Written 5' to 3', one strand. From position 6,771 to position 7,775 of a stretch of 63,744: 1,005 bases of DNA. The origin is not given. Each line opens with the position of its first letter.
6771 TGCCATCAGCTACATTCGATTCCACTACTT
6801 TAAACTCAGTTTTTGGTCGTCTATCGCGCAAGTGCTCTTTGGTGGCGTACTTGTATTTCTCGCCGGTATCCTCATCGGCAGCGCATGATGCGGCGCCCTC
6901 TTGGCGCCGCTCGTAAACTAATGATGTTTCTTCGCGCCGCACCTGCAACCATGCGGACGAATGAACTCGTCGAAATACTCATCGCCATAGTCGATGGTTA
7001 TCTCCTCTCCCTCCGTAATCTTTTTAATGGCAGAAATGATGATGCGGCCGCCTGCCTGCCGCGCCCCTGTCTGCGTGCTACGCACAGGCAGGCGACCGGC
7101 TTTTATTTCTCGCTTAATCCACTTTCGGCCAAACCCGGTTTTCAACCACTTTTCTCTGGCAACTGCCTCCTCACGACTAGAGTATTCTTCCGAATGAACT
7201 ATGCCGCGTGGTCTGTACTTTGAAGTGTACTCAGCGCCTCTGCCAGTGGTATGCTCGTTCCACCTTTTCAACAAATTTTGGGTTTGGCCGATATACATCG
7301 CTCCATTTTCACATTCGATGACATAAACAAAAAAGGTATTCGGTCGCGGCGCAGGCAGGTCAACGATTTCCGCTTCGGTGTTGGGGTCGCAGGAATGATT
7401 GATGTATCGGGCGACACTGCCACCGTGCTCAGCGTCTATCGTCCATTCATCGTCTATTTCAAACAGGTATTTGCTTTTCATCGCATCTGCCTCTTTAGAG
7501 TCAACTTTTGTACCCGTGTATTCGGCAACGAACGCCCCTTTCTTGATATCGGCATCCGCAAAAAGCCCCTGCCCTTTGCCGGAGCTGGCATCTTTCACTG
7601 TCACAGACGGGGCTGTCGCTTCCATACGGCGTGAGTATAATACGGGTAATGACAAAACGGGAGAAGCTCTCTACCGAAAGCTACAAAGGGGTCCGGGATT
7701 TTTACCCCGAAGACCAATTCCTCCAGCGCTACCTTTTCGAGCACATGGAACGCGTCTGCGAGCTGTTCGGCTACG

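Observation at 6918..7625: SET-domain methyltransferase gene with an in-frame GIY-YIG nuclease domain inserted in the SET-C beta-turn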

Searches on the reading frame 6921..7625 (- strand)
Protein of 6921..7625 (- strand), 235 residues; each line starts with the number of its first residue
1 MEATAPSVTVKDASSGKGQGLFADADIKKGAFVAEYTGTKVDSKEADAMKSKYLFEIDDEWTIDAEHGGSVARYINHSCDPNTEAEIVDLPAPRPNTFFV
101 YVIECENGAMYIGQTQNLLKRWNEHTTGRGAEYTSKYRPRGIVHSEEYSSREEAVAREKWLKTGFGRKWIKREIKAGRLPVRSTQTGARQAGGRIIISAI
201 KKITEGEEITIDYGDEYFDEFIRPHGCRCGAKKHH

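Call 3: search_protein_families(library=pfam, proteins=[window:6921-7625:-], max_evalue=1)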
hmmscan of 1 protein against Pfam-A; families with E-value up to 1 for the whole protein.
seq(235 aa): 4 families
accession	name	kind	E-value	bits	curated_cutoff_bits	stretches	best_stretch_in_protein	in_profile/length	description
PF00856.33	SET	-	4e-22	79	22.4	2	18-98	1-86/105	SET domain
PF01541.30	GIY-YIG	-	1.7e-15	57.5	22.6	1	98-164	2-71/78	GIY-YIG catalytic domain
PF21549.2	PRDM2_PR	-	0.017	15.3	27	0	188-220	87-119/123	PR domain zinc finger protein 2, PR domain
PF10544.15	T5orf172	-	0.026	15.5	20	1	99-167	2-69/101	T5orf172 domain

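Call 4: search_protein_families(library=ncbifam, proteins=[window:6921-7625:-], max_evalue=1)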
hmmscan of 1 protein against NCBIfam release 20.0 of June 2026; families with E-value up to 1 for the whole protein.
seq(235 aa): 3 families
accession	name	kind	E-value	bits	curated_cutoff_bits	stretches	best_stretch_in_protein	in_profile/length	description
NF043024.1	T4SS_AnkI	equivalog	2e-09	36.8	550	1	16-78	33-102/439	Dot/Icm T4SS effector AnkI/LegAS4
TIGR01453.1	grpIintron_endo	subfamily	0.00011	22.3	56.05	1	99-128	3-33/215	group I intron endonuclease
NF007260.0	PRK09710.1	equivalog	0.22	12.2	113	1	105-129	33-57/64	type I toxin-antitoxin system endodeoxyribonuclease toxin RalR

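Call 5: find_homologous_proteins(query=window:6921-7625:-, max_evalue=0.001)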
Query seq(235 aa) (235 aa): 782 proteins with E <= 0.001 among 1383 candidates; the best 120 are listed.
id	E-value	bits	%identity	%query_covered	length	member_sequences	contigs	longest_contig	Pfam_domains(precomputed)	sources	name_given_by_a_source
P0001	4.5e-157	539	100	100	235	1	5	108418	PF01541.31,PF00856.34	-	-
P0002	1.4e-90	321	61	99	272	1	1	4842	PF01541.31,PF00856.34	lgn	-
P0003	1.5e-67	246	92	37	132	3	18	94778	PF00856.34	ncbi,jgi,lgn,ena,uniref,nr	ncbi:hypothetical protein A3C20_01715 [Candidatus Kaiserbacteria bacterium RIFCSPHIGHO2_02_FULL_55_2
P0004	3.3e-65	238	91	38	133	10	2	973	PF00856.34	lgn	-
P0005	3.7e-63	231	65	60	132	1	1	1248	PF00856.34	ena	-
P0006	5.6e-62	228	85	38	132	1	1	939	PF00856.34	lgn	-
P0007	1.2e-55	207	80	38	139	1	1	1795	PF00856.34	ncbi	-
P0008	6.6e-54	201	78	38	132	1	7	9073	PF00856.34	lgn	-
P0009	9.5e-54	201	84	34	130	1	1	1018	PF00856.34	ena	-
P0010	1.1e-52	197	79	38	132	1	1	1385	PF00856.34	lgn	-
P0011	1.2e-52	197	77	37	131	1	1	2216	PF00856.34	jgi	jgi:SET domain-containing protein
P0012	2.4e-47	180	64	38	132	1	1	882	PF00856.34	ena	-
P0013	3.5e-46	176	60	38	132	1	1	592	PF00856.34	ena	-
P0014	4.1e-45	172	65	38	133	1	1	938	PF00856.34,PF21549.3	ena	-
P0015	6.1e-44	168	60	38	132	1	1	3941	PF00856.34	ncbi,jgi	jgi:SET domain-containing protein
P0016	2.2e-42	163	60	38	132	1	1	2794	PF00856.34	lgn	-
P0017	4.9e-42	162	42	60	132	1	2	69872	PF00856.34,PF21549.3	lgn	-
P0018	8.4e-42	161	62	37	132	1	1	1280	PF00856.34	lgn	-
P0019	1.3e-41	161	58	38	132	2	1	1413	PF00856.34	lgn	-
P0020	1.5e-41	161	55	38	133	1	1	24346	PF00856.34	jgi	jgi:SET domain-containing protein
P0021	1.5e-41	161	46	60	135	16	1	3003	PF00856.34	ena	-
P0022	6.2e-41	159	56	38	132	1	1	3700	PF00856.34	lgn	-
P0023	6.3e-41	159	60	34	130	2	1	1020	PF00856.34,PF21549.3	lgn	-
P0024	6.7e-41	159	55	37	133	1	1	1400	PF00856.34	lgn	-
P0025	7.2e-41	158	62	38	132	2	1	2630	PF00856.34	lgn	-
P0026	1.4e-40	157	59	38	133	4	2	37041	PF00856.34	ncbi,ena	-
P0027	2.0e-40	157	60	38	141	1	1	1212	PF00856.34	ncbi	-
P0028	3.1e-40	156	62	33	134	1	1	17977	PF00856.34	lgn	-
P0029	3.2e-40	156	51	44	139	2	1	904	PF00856.34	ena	-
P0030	3.2e-40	156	59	34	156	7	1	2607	PF00856.34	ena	-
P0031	3.7e-40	156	57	37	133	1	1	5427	PF00856.34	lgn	-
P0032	4.1e-40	156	58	34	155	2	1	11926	PF00856.34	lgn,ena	-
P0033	4.9e-40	156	57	34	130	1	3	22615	PF00856.34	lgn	-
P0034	5.8e-40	155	61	37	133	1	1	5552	PF00856.34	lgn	-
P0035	7.8e-40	155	69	45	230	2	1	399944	PF01541.31,PF01641.27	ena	-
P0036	9.2e-40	155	55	38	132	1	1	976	PF00856.34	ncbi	-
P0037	9.8e-40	155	56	39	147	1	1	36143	PF00856.34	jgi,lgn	jgi:hypothetical protein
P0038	1.4e-39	154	68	45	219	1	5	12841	PF01541.31,PF01641.27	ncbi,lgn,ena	-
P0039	2.1e-39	154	40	60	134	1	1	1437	PF00856.34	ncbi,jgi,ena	jgi:SET domain-containing protein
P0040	2.2e-39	154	46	60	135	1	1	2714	PF00856.34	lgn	-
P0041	2.2e-39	154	53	38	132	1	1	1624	PF00856.34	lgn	-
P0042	3.2e-39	153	56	38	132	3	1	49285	PF00856.34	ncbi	-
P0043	3.4e-39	153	41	60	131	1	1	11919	PF00856.34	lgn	-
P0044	3.7e-39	153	45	60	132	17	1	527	PF00856.34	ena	-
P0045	3.7e-39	153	62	35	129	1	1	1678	PF00856.34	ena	-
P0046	3.7e-39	153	47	69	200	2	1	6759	PF01541.31,PF01641.27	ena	-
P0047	4.3e-39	153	55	38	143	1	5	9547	PF00856.34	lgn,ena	-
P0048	5.2e-39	152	63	34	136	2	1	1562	PF00856.34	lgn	-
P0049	5.4e-39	152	59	34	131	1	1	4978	PF00856.34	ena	-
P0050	6.1e-39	152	42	56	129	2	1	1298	PF00856.34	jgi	jgi:SET domain-containing protein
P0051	6.4e-39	152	56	38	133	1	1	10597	PF00856.34,PF21549.3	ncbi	-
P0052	7.1e-39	152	60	33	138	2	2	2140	PF00856.34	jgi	jgi:SET domain-containing protein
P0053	9.9e-39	151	65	45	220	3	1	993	PF01541.31,PF01641.27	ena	-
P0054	1.0e-38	151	55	38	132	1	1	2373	PF00856.34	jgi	jgi:SET domain-containing protein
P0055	1.5e-38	151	56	40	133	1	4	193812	PF00856.34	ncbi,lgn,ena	-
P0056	1.9e-38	150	39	60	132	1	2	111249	PF00856.34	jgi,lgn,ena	-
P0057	2.2e-38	150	59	37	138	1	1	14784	PF00856.34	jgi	jgi:SET domain-containing protein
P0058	2.3e-38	150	57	38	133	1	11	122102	PF00856.34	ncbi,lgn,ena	-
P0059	2.7e-38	150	66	45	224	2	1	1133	PF01541.31,PF01641.27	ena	-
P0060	2.8e-38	150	65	31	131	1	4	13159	PF00856.34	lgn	-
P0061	4.6e-38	149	55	37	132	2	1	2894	PF00856.34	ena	-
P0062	5.3e-38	149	59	38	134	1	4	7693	PF00856.34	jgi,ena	-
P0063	1.1e-37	148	55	35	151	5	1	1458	PF00856.34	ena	-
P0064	1.9e-37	147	56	34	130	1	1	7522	PF00856.34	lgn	-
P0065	1.9e-37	147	54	35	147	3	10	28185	PF00856.34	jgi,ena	-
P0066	2.1e-37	147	63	33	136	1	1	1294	PF00856.34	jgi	jgi:hypothetical protein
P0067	2.4e-37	147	42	56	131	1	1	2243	PF00856.34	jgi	jgi:uncharacterized protein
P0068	2.8e-37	147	54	38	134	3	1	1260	PF00856.34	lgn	-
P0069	3.0e-37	147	56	38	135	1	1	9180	PF00856.34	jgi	jgi:SET domain-containing protein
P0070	3.0e-37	147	46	58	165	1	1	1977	PF00856.34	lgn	-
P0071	3.8e-37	146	54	37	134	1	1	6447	PF00856.34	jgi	jgi:SET domain-containing protein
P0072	3.9e-37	146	55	35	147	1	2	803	PF00856.34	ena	-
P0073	4.1e-37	146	57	38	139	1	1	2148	PF00856.34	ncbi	-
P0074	4.6e-37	146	55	34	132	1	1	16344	PF00856.34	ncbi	-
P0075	5.3e-37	146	56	34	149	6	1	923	PF00856.34,PF21549.3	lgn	-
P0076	5.6e-37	146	53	38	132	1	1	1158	PF00856.34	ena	-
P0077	6.1e-37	146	63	33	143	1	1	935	PF00856.34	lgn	-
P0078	7.2e-37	145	53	37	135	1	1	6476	PF00856.34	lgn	-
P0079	7.2e-37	145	54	54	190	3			PF01035.27,PF01541.31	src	-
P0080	7.9e-37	145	59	33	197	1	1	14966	PF00856.34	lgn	-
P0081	8.4e-37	145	65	44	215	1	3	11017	PF01541.31,PF01641.27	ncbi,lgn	-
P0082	8.6e-37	145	62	45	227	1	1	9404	PF01541.31,PF01641.27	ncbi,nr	ncbi:MAG: peptide-methionine (R)-S-oxide reductase MsrB [bacterium]|nr:peptide-methionine (R)-S-oxid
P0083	9.1e-37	145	54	36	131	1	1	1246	PF00856.34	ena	-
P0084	9.9e-37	145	53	33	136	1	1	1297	PF00856.34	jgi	jgi:uncharacterized protein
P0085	1.0e-36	145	42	59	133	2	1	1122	PF00856.34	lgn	-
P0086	1.0e-36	145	64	31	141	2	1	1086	PF00856.34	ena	-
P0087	1.1e-36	145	42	60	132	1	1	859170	PF00856.34,PF21549.3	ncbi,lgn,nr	ncbi:MAG: SET domain-containing protein [Candidatus Kaiserbacteria bacterium]|nr:MAG: SET domain-con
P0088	1.4e-36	144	53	37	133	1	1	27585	PF00856.34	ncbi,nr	ncbi:MAG: nuclear protein [Candidatus Kaiserbacteria bacterium]|nr:nuclear protein [Candidatus Kaise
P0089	1.4e-36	144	60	35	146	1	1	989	PF00856.34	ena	-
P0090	1.4e-36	144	43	60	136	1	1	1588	PF00856.34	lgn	-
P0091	1.5e-36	144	64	34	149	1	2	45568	PF00856.34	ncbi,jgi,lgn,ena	-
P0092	2.0e-36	144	58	34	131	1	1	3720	PF00856.34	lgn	-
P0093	2.6e-36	143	62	47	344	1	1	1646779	PF01541.31,PF01420.26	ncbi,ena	-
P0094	2.8e-36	143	60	34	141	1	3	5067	PF00856.34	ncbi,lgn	-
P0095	2.9e-36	143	56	33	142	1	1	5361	PF00856.34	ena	-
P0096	3.1e-36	143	60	34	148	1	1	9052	PF00856.34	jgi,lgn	jgi:hypothetical protein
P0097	3.6e-36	143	53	37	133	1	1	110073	PF00856.34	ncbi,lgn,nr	ncbi:SET domain-containing protein [Candidatus Kaiserbacteria bacterium]|nr:SET domain-containing pr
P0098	3.9e-36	143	59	37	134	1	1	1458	PF00856.34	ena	-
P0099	4.4e-36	143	63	47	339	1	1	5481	PF01541.31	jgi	jgi:predicted GIY-YIG superfamily endonuclease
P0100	5.0e-36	143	60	31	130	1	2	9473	PF00856.34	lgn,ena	-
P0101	5.3e-36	142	53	34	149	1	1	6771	PF00856.34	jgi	jgi:SET domain-containing protein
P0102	5.6e-36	142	59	37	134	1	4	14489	PF00856.34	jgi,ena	-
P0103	5.6e-36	142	57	37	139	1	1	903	PF00856.34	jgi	jgi:hypothetical protein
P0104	6.2e-36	142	54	33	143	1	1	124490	PF00856.34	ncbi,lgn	-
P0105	7.9e-36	142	61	51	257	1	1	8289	PF01541.31,PF00293.35,PF14815.13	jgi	jgi:predicted GIY-YIG superfamily endonuclease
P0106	8.3e-36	142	54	38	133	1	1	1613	PF00856.34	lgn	-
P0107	8.6e-36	142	56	35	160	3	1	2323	PF00856.34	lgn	-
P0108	9.3e-36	142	57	31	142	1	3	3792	PF00856.34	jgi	jgi:SET domain-containing protein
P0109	9.9e-36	142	55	38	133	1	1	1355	PF00856.34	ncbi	-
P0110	1.0e-35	142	48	63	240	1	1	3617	PF01541.31,PF01641.27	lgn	-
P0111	1.1e-35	141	56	36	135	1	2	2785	PF00856.34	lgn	-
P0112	1.2e-35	141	48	37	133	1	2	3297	PF00856.34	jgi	-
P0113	1.3e-35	141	50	37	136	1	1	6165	PF00856.34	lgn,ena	-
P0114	1.5e-35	141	53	31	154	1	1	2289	PF00856.34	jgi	-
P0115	1.5e-35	141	55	31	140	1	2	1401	PF00856.34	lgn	-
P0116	1.7e-35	141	55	37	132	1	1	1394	PF00856.34,PF21549.3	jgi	jgi:uncharacterized protein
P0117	1.7e-35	141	54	33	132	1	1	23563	PF00856.34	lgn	-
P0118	2.1e-35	141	57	31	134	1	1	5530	PF00856.34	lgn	-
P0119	2.1e-35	141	51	35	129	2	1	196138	PF00856.34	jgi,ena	-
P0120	2.2e-35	140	51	37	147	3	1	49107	PF00856.34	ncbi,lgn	-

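Call 9: find_encoding_contigs(protein=P0003, flank=5000, max_places=4)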
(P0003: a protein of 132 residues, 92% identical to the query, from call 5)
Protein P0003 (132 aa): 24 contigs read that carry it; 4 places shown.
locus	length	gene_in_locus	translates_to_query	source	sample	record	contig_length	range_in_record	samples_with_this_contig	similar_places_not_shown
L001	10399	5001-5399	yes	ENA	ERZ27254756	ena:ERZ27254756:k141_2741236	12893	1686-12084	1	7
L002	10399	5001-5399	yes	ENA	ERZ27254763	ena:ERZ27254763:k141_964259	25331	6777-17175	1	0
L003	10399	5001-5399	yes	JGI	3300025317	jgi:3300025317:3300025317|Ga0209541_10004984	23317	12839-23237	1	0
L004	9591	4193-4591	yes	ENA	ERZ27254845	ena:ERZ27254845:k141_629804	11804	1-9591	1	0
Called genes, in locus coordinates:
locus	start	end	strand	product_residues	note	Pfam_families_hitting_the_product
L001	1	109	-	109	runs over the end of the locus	PF01638:HxlR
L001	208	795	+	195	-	PF02525:Flavodoxin_2, PF03358:FMN_red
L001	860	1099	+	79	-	PF00462:Glutaredoxin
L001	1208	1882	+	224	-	-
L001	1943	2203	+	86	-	-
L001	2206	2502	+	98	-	-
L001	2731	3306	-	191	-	PF13482:RNase_H_2, PF10108:DNA_pol_B_exo2 (faint)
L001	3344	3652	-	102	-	PF05635:23S_rRNA_IVP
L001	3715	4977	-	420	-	PF13393:tRNA-synt_His, PF00587:tRNA-synt_2b, PF03129:HGTP_anticodon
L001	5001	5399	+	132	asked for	PF00856:SET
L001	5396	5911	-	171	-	PF01988:VIT1 (weak)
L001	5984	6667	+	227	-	PF13462:Thioredoxin_4, PF01323:DSBA, PF13743:Thioredoxin_5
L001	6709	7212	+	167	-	PF02600:DsbB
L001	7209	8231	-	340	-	-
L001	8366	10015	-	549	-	PF01565:FAD_binding_4, PF02913:FAD-oxidase_C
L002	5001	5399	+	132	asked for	PF00856:SET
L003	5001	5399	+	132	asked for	PF00856:SET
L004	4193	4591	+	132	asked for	PF00856:SET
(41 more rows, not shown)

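Call 53: find_encoding_contigs(protein=P0004, flank=1000, max_places=2)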
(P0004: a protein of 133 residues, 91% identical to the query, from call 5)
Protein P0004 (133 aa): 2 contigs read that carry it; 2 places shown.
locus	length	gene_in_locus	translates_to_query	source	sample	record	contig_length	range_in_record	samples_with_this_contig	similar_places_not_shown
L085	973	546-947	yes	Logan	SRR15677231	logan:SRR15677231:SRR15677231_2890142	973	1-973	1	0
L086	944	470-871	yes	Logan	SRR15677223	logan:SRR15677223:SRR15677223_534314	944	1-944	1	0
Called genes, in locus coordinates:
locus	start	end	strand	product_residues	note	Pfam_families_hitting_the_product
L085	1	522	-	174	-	?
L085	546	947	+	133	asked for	PF00856:SET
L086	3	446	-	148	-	?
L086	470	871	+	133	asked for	PF00856:SET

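Call 54: find_encoding_contigs(protein=P0002, flank=3000, max_places=2)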
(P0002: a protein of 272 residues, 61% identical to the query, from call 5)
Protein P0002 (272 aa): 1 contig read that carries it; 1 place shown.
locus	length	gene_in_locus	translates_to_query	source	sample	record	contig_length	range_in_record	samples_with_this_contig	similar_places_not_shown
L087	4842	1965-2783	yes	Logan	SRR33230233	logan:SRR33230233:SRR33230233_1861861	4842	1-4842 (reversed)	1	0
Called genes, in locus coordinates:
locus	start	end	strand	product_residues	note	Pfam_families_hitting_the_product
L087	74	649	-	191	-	PF13482:RNase_H_2, PF10108:DNA_pol_B_exo2 (faint)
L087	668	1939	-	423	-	PF01409:tRNA-synt_2d (weak), PF13393:tRNA-synt_His, PF00587:tRNA-synt_2b, PF03129:HGTP_anticodon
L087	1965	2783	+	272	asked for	PF00856:SET, PF01541:GIY-YIG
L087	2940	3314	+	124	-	-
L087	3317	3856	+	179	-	PF02600:DsbB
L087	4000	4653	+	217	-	-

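Call 57: predict_structure(alignment_id=A5)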
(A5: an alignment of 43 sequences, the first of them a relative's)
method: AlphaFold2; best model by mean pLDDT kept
length: 235 residues; sequences in the alignment: 43
mean_pLDDT: 74.9   pTM: 0.59
mean pLDDT of the five models: 74.9, 74.5, 72.4, 71.5, 71.0
residues with pLDDT >= 90: 95; 70-90: 48; 50-70: 47; < 50: 45
segments of 3 or more residues with pLDDT < 50: 1-3, 51-73, 185-192, 220-225, 232-235
pLDDT, mean of each block of 10 residues (from residue 1): 60 73 91 69 57 42 35 59 80 89 96 95 93 96 95 98 97 90 47 70 92 61 51 46
secondary structure, 60 per line:
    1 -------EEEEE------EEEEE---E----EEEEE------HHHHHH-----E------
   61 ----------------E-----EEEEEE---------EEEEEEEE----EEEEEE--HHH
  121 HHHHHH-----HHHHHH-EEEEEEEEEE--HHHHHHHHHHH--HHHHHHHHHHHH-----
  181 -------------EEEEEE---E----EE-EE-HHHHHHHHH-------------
elements in order: E8-12 E19-23 E32-36 H43-48 E83-88 E98-105 E110-115 H118-126 H132-137 E139-148 H151-161 H164-175 E194-199 H214-222
